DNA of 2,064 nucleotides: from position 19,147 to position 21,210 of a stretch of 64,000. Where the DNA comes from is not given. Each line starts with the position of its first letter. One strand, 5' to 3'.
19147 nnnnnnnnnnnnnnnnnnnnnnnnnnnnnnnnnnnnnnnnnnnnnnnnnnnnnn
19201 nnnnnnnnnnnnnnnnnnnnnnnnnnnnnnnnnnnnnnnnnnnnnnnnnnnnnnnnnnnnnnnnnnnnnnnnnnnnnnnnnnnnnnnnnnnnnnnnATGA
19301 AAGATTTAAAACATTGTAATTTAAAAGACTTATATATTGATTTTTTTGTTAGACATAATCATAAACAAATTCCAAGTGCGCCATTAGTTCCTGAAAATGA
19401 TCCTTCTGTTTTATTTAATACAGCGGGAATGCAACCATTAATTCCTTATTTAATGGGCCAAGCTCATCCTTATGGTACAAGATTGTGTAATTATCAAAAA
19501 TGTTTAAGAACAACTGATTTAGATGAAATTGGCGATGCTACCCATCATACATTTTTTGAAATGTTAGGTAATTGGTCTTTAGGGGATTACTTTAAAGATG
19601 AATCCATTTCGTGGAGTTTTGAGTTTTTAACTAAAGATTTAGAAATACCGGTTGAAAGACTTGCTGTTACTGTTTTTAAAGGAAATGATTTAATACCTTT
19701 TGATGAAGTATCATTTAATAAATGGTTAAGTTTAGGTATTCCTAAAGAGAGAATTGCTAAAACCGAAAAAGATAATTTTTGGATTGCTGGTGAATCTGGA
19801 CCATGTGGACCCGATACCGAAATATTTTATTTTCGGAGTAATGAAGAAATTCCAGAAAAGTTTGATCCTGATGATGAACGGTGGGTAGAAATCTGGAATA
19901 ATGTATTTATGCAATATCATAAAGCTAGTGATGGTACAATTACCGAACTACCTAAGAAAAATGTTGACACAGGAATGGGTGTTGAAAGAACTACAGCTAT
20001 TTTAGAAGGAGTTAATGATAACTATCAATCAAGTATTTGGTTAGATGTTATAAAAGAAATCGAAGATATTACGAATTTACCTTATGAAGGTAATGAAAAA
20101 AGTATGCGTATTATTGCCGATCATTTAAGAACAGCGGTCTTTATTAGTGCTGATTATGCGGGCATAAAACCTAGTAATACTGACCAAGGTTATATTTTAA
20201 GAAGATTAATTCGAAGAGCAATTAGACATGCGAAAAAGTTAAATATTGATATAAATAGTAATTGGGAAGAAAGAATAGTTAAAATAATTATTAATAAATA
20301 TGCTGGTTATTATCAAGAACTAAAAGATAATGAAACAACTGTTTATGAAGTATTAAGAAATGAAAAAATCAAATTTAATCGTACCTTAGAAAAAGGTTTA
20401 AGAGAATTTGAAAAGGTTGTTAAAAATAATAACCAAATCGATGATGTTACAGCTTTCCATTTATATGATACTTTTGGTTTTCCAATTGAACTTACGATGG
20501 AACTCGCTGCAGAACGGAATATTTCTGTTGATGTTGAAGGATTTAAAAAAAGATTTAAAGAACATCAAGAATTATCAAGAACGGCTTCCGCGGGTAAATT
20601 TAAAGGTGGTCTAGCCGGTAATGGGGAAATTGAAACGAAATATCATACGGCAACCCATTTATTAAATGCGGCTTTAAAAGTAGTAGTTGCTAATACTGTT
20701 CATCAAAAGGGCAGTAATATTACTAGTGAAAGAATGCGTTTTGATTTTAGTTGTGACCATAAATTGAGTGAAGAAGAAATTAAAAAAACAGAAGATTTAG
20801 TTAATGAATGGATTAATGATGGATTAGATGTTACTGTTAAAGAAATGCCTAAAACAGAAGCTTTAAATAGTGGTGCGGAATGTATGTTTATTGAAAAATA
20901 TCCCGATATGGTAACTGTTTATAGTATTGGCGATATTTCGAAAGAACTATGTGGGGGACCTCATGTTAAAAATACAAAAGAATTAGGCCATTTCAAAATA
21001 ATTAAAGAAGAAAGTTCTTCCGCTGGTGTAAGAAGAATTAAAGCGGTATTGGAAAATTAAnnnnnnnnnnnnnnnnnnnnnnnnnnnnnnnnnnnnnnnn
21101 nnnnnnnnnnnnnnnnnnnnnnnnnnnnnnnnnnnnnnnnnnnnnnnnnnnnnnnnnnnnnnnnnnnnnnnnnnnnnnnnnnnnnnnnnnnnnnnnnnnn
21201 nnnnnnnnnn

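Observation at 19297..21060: Compact 587-aa alanyl-tRNA synthetase lacking the C-Ala domain, co-arranged with a dNMP-kinase-like gene and a NUDIX gene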

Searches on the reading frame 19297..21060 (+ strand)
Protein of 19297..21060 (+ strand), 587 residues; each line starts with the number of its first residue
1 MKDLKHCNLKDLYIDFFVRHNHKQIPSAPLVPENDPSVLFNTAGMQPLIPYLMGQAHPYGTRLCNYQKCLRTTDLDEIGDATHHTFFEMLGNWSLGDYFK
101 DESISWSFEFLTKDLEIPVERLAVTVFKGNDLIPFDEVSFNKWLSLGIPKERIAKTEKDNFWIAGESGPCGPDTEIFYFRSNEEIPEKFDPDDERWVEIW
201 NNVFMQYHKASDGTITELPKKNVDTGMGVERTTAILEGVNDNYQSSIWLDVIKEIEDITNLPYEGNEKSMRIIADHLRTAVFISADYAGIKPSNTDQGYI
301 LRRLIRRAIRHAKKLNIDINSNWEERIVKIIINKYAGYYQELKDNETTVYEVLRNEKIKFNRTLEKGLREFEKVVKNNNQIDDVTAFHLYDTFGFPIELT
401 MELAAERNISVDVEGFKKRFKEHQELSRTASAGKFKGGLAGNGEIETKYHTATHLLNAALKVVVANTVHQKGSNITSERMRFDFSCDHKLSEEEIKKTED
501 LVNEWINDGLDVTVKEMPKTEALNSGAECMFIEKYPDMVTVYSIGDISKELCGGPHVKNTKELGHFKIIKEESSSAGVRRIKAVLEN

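Call 3: search_protein_families(library=pfam, proteins=[window:19297-21060:+])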
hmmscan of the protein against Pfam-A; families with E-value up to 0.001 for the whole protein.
window:19297-21060:+ (587 aa): 2 families
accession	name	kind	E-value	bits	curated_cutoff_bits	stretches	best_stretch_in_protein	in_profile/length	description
PF01411.24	tRNA-synt_2c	-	8.6e-139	464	30.3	1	9-435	2-436/552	tRNA synthetases class II (A)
PF07973.19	tRNA_SAD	-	5.9e-20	71.4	24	1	539-581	1-43/44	Threonyl and Alanyl tRNA synthetase second additional domain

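Call 4: search_protein_families(library=ncbifam, proteins=[window:19297-21060:+])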
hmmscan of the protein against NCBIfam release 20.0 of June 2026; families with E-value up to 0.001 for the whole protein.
window:19297-21060:+ (587 aa): 5 families
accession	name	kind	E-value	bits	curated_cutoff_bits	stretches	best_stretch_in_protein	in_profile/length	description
NF002436.0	PRK01584.1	equivalog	2e-230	766.3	529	1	8-586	5-593/595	alanine--tRNA ligase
TIGR00344.1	alaS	equivalog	6e-185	616.9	457.05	2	9-432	2-431/847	alanine--tRNA ligase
TIGR03683.1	A-tRNA_syn_arch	equivalog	3e-66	224.3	744.7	4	270-418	328-472/902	alanine--tRNA ligase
NF040865.1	a_tRNA_ed_AlaXM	equivalog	1.3e-23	83.9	300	1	448-585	96-233/234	alanyl-tRNA editing protein AlaXM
TIGR00418.1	thrS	equivalog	7.8e-06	25.1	383.65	1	450-574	2-133/565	threonine--tRNA ligase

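Call 8: find_homologous_proteins(query=window:19297-21060:+, max_evalue=1e-20)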
Query window:19297-21060:+ (587 aa): 8000 proteins with E <= 1e-20 among 8000 candidates; the best 120 are listed.
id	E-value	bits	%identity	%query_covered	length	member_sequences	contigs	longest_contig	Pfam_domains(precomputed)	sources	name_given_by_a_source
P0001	0.0e+0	1348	99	100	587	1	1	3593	PF01411.25,PF07973.20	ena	-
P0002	0.0e+0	1346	99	100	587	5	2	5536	PF01411.25,PF07973.20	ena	-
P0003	0.0e+0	1346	99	100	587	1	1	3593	PF01411.25,PF07973.20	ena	-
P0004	0.0e+0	1198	87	100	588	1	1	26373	PF01411.25,PF07973.20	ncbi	-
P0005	0.0e+0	1167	84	100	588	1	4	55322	PF01411.25,PF07973.20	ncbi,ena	-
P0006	0.0e+0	1164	85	100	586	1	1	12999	PF01411.25,PF07973.20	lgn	-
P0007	0.0e+0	1159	86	99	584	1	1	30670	PF01411.25,PF07973.20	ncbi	-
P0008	0.0e+0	1157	86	99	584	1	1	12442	PF01411.25,PF07973.20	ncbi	-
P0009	0.0e+0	1153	85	99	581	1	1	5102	PF01411.25,PF07973.20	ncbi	-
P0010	0.0e+0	1141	85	99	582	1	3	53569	PF01411.25,PF07973.20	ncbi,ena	-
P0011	0.0e+0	1140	85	99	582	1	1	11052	PF01411.25,PF07973.20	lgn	-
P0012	0.0e+0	1134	83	99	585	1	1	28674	PF01411.25,PF07973.20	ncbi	-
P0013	0.0e+0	1127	83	99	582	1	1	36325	PF01411.25,PF07973.20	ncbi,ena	-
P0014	0.0e+0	1127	82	99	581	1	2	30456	PF01411.25,PF07973.20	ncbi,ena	-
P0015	0.0e+0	1115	82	99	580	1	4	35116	PF01411.25,PF07973.20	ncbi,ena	-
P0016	0.0e+0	1114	82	99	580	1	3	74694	PF01411.25,PF07973.20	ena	-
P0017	0.0e+0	1110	82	100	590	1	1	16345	PF01411.25,PF07973.20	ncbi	-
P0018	0.0e+0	1110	82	99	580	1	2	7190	PF01411.25,PF07973.20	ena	-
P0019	0.0e+0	1109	82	99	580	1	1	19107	PF01411.25,PF07973.20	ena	-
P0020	0.0e+0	1109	82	99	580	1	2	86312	PF01411.25,PF07973.20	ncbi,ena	-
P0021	0.0e+0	1109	82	99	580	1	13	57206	PF01411.25,PF07973.20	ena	-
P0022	0.0e+0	1109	82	99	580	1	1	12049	PF01411.25,PF07973.20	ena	-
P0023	0.0e+0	1108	82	99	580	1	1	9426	PF01411.25,PF07973.20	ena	-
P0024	0.0e+0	1108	81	99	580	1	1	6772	PF01411.25,PF07973.20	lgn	-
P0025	0.0e+0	1107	82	99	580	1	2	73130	PF01411.25,PF07973.20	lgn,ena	-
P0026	0.0e+0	1106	82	99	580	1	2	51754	PF01411.25,PF07973.20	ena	-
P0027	0.0e+0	1106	82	99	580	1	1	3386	PF01411.25,PF07973.20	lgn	-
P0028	0.0e+0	1106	82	99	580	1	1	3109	PF01411.25,PF07973.20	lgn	-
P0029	0.0e+0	1106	82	99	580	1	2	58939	PF01411.25,PF07973.20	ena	-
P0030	0.0e+0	1106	82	99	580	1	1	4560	PF01411.25,PF07973.20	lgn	-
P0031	0.0e+0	1106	82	99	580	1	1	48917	PF01411.25,PF07973.20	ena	-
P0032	0.0e+0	1106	82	99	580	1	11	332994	PF01411.25,PF07973.20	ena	-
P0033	0.0e+0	1105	81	99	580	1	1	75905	PF01411.25,PF07973.20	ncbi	-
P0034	0.0e+0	1105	82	99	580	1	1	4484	PF01411.25,PF07973.20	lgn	-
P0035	0.0e+0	1105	82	99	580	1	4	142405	PF01411.25,PF07973.20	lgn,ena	-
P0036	0.0e+0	1105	82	99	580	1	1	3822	PF01411.25,PF07973.20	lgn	-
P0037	0.0e+0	1105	82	99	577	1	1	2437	PF01411.25,PF07973.20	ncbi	-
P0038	0.0e+0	1104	82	99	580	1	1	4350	PF01411.25,PF07973.20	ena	-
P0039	0.0e+0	1104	82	99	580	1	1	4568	PF01411.25,PF07973.20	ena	-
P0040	0.0e+0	1104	82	99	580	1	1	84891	PF01411.25,PF07973.20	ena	-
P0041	0.0e+0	1104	82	99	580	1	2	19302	PF01411.25,PF07973.20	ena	-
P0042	0.0e+0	1104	82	99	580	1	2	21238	PF01411.25,PF07973.20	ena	-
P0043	0.0e+0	1104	81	99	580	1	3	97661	PF01411.25,PF07973.20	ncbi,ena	-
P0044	0.0e+0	1104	80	99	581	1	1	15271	PF01411.25,PF07973.20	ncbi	-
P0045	0.0e+0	1104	82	99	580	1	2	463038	PF01411.25,PF07973.20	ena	-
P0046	0.0e+0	1104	82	99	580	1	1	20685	PF01411.25,PF07973.20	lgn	-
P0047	0.0e+0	1104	82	99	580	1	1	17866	PF01411.25,PF07973.20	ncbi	-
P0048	0.0e+0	1104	83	99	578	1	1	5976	PF01411.25,PF07973.20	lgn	-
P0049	0.0e+0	1104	82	99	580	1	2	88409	PF01411.25,PF07973.20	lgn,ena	-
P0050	0.0e+0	1104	83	99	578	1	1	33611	PF01411.25,PF07973.20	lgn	-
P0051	0.0e+0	1103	82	99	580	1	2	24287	PF01411.25,PF07973.20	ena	-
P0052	0.0e+0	1103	82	99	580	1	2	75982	PF01411.25,PF07973.20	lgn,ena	-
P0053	0.0e+0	1103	82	99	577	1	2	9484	PF01411.25,PF07973.20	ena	-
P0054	0.0e+0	1103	82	99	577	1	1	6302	PF01411.25,PF07973.20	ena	-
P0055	0.0e+0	1103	82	99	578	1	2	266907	PF01411.25,PF07973.20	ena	-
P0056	0.0e+0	1103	81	99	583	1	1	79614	PF01411.25,PF07973.20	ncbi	-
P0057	0.0e+0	1103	82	99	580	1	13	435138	PF01411.25,PF07973.20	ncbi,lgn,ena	-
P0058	0.0e+0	1103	81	99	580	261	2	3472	PF01411.25,PF07973.20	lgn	-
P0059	0.0e+0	1103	82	99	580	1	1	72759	PF01411.25,PF07973.20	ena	-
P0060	0.0e+0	1103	82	99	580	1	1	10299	PF01411.25,PF07973.20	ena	-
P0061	0.0e+0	1103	82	99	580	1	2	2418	PF01411.25,PF07973.20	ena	-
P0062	0.0e+0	1103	83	99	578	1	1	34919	PF01411.25,PF07973.20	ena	-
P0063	0.0e+0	1103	81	99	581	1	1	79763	PF01411.25,PF07973.20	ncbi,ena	-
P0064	0.0e+0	1103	82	99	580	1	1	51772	PF01411.25,PF07973.20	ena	-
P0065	0.0e+0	1103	82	99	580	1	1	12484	PF01411.25,PF07973.20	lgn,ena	-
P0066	0.0e+0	1103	82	99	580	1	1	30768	PF01411.25,PF07973.20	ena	-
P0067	0.0e+0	1103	82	99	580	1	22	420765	PF01411.25,PF07973.20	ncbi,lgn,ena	-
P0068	0.0e+0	1103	81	99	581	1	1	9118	PF01411.25,PF07973.20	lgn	-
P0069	0.0e+0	1102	83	99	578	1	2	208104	PF01411.25,PF07973.20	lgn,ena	-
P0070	0.0e+0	1102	82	99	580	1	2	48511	PF01411.25,PF07973.20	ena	-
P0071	0.0e+0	1102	82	99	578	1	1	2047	PF01411.25,PF07973.20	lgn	-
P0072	0.0e+0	1102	82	99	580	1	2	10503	PF01411.25,PF07973.20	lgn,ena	-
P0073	0.0e+0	1102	81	99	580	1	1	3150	PF01411.25,PF07973.20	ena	-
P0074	0.0e+0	1102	82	99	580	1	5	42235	PF01411.25,PF07973.20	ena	-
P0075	0.0e+0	1102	82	99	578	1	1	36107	PF01411.25,PF07973.20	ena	-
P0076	0.0e+0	1102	82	99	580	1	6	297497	PF01411.25,PF07973.20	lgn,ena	-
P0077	0.0e+0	1102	82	99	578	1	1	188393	PF01411.25,PF07973.20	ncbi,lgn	-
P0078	0.0e+0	1102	82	99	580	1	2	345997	PF01411.25,PF07973.20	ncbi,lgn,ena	-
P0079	0.0e+0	1102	82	99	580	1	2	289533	PF01411.25,PF07973.20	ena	-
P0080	0.0e+0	1102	82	99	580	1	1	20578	PF01411.25,PF07973.20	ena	-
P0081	0.0e+0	1102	82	99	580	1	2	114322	PF01411.25,PF07973.20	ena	-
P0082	0.0e+0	1102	83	99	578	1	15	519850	PF01411.25,PF07973.20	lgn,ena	-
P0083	0.0e+0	1102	82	99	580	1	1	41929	PF01411.25,PF07973.20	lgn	-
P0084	0.0e+0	1102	82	99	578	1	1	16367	PF01411.25,PF07973.20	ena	-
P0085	0.0e+0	1102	82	99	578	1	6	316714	PF01411.25,PF07973.20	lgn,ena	-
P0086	0.0e+0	1102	82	99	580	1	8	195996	PF01411.25,PF07973.20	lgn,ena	-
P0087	0.0e+0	1102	80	99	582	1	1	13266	PF01411.25,PF07973.20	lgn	-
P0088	0.0e+0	1102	83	99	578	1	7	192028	PF01411.25,PF07973.20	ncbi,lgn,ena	-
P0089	0.0e+0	1102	82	99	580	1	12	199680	PF01411.25,PF07973.20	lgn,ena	-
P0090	0.0e+0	1102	81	99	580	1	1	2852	PF01411.25,PF07973.20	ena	-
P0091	0.0e+0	1102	82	99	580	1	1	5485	PF01411.25,PF07973.20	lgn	-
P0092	0.0e+0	1102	82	99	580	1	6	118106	PF01411.25,PF07973.20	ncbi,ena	-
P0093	0.0e+0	1102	82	99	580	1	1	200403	PF01411.25,PF07973.20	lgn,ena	-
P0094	0.0e+0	1102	82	99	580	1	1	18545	PF01411.25,PF07973.20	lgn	-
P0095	0.0e+0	1102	81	99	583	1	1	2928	PF01411.25,PF07973.20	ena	-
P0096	0.0e+0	1102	81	99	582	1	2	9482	PF01411.25,PF07973.20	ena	-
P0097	0.0e+0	1102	82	99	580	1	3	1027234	PF01411.25,PF07973.20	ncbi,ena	-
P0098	0.0e+0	1102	82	99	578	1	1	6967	PF01411.25,PF07973.20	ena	-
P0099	0.0e+0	1102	82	99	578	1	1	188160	PF01411.25,PF07973.20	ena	-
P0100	0.0e+0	1102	82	99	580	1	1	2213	PF01411.25,PF07973.20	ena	-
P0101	0.0e+0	1102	81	99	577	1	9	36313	PF01411.25,PF07973.20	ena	-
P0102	0.0e+0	1102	82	99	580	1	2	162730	PF01411.25,PF07973.20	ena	-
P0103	0.0e+0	1102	81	99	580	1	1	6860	PF01411.25,PF07973.20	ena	-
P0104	0.0e+0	1102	83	99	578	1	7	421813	PF01411.25,PF07973.20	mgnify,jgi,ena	mgnify:CR=1 FL=1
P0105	0.0e+0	1101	82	99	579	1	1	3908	PF01411.25,PF07973.20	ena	-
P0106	0.0e+0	1101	82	99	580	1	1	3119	PF01411.25,PF07973.20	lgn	-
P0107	0.0e+0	1101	82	99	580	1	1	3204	PF01411.25,PF07973.20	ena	-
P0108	0.0e+0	1101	82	99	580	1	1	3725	PF01411.25,PF07973.20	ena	-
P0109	0.0e+0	1101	82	99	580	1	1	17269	PF01411.25,PF07973.20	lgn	-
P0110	0.0e+0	1101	82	99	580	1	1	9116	PF01411.25,PF07973.20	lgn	-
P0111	0.0e+0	1101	82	99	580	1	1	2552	PF01411.25,PF07973.20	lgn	-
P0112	0.0e+0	1101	82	99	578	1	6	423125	PF01411.25,PF07973.20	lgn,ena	-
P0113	0.0e+0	1101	82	99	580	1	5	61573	PF01411.25,PF07973.20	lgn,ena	-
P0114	0.0e+0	1101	80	99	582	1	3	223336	PF01411.25,PF07973.20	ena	-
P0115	0.0e+0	1101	83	99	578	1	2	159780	PF01411.25,PF07973.20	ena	-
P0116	0.0e+0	1101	82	99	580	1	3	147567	PF01411.25,PF07973.20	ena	-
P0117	0.0e+0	1101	81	99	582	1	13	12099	PF01411.25,PF07973.20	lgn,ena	-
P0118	0.0e+0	1101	82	99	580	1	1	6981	PF01411.25,PF07973.20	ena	-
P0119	0.0e+0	1101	83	99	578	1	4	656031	PF01411.25,PF07973.20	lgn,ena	-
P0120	0.0e+0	1101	82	99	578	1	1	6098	PF01411.25,PF07973.20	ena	-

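Call 9: find_related_loci(query=window:19297-21060:+, collection=genome_contigs, flank=10000)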
Query window:19297-21060:+ (587 aa) in genome_contigs; peptide patterns used: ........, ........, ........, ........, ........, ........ (x = any residue, [..] = any of these).
600 stretches matched a pattern (row limit reached: there are more); 595 encode a relative of the query (tblastn E <= 1e-3); the best 80 are kept; 80 distinct loci.
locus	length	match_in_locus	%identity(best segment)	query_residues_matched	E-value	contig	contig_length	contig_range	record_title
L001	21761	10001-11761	84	1-587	0e+0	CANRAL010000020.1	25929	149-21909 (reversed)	MAG: uncultured Bacilli bacterium isolate Lapin-016__bin54 genome assembly, contig: Lapin-016__NODE_1597_length_25929_co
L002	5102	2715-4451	85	8-586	0e+0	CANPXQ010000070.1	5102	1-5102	MAG: uncultured Bacilli bacterium isolate Lapin-005__bin3 genome assembly, contig: Lapin-005__NODE_23810_length_5102_cov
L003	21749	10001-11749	80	6-586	0e+0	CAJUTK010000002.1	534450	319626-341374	MAG TPA_asm: uncultured Bacilli bacterium isolate MGBC165900 genome assembly, contig: MGBC165900.2, whole genome shotgun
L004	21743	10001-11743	80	8-586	0e+0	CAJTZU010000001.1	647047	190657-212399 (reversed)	MAG TPA_asm: uncultured Bacilli bacterium isolate MGBC118066 genome assembly, contig: MGBC118066.1, whole genome shotgun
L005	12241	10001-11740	80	8-587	0e+0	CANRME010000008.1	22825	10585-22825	MAG: uncultured Bacilli bacterium isolate Lapin-030__bin6 genome assembly, contig: Lapin-030__NODE_3164_length_22825_cov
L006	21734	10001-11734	80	8-585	0e+0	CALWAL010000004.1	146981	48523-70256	MAG: uncultured Bacilli bacterium isolate BRZ_FM__bin62 genome assembly, contig: BRZ_FM__NODE_191_length_146981_cov_41.8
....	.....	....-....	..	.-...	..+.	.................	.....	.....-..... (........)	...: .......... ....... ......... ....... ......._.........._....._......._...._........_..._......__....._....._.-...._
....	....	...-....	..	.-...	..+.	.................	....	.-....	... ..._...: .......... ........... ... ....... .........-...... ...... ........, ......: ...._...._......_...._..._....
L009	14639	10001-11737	80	8-586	0e+0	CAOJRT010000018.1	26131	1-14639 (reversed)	MAG TPA_asm: uncultured Bacillales bacterium isolate SRR15604628_bin.33_metawrap_v1.3_MAG genome assembly, contig: NODE.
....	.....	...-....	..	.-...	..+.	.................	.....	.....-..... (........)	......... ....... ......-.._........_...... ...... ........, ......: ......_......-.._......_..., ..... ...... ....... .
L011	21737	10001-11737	79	8-586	0e+0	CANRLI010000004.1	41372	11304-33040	MAG: uncultured Bacilli bacterium isolate Lapin-011__bin40 genome assembly, contig: Lapin-011__NODE_834_length_41372_cov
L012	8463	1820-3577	80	1-586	0e+0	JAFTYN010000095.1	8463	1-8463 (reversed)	MAG: Bacilli bacterium isolate RGIG4266 Roe_deer_Colon.Co__c984666, whole genome shotgun sequence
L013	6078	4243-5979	79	8-586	0e+0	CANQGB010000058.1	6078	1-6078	MAG: uncultured Bacilli bacterium isolate Lapin-005__bin86 genome assembly, contig: Lapin-005__NODE_18601_length_6078_co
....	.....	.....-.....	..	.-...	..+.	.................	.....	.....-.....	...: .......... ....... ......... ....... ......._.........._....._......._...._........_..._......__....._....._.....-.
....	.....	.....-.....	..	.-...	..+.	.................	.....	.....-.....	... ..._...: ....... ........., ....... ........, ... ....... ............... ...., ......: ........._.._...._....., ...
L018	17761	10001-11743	78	8-586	0e+0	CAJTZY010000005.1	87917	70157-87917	MAG TPA_asm: uncultured Bacilli bacterium isolate MGBC122614 genome assembly, contig: MGBC122614.5, whole genome shotgun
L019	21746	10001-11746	78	8-586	0e+0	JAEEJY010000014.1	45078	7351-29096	MAG: Bacillales bacterium isolate Tb.RUG.180 k141_4336618_flag=0_multi=17.2473_len=45078, whole genome shotgun sequence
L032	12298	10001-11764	76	1-586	0e+0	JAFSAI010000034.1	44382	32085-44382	MAG: Bacilli bacterium isolate RGIG2961 Goat_Rectum-1__c658322, whole genome shotgun sequence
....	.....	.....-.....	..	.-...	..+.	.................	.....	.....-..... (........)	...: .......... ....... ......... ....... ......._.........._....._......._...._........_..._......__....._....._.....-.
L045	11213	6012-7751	76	8-586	0e+0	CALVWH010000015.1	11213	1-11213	MAG: uncultured Bacilli bacterium isolate E10__bin182 genome assembly, contig: E10__k127_4197707, whole genome shotgun s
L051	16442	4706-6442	76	8-586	0e+0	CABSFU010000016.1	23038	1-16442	MAG TPA_asm: uncultured Bacillales bacterium isolate MGYG-HGUT-02248 genome assembly, contig: GUT_GENOME139761_16, whole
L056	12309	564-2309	74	8-586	0e+0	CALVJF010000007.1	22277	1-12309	MAG: uncultured Bacilli bacterium isolate BRZ_AG__bin30 genome assembly, contig: BRZ_AG__NODE_3428_length_22277_cov_3.92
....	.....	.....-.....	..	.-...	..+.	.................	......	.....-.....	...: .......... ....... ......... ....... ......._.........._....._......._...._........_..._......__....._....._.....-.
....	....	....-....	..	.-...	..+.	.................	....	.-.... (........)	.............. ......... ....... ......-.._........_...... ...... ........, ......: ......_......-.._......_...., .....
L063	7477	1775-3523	73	8-586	0e+0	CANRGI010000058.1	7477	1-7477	MAG: uncultured Bacilli bacterium isolate Lapin-022__bin57 genome assembly, contig: Lapin-022__NODE_9964_length_7477_cov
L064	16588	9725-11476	72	4-583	0e+0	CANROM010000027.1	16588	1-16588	MAG: uncultured Clostridia bacterium isolate Lapin-020__bin31 genome assembly, contig: Lapin-020__NODE_4665_length_16588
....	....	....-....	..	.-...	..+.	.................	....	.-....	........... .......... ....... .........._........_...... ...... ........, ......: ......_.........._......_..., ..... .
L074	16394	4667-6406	69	8-586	0e+0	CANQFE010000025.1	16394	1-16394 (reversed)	MAG: uncultured Bacilli bacterium isolate Lapin-008__bin14 genome assembly, contig: Lapin-008__NODE_3903_length_16394_co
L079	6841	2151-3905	69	5-584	0e+0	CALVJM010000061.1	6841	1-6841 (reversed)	MAG: uncultured Bacilli bacterium isolate BRZ_F__bin63 genome assembly, contig: BRZ_F__NODE_13017_length_6841_cov_5.7327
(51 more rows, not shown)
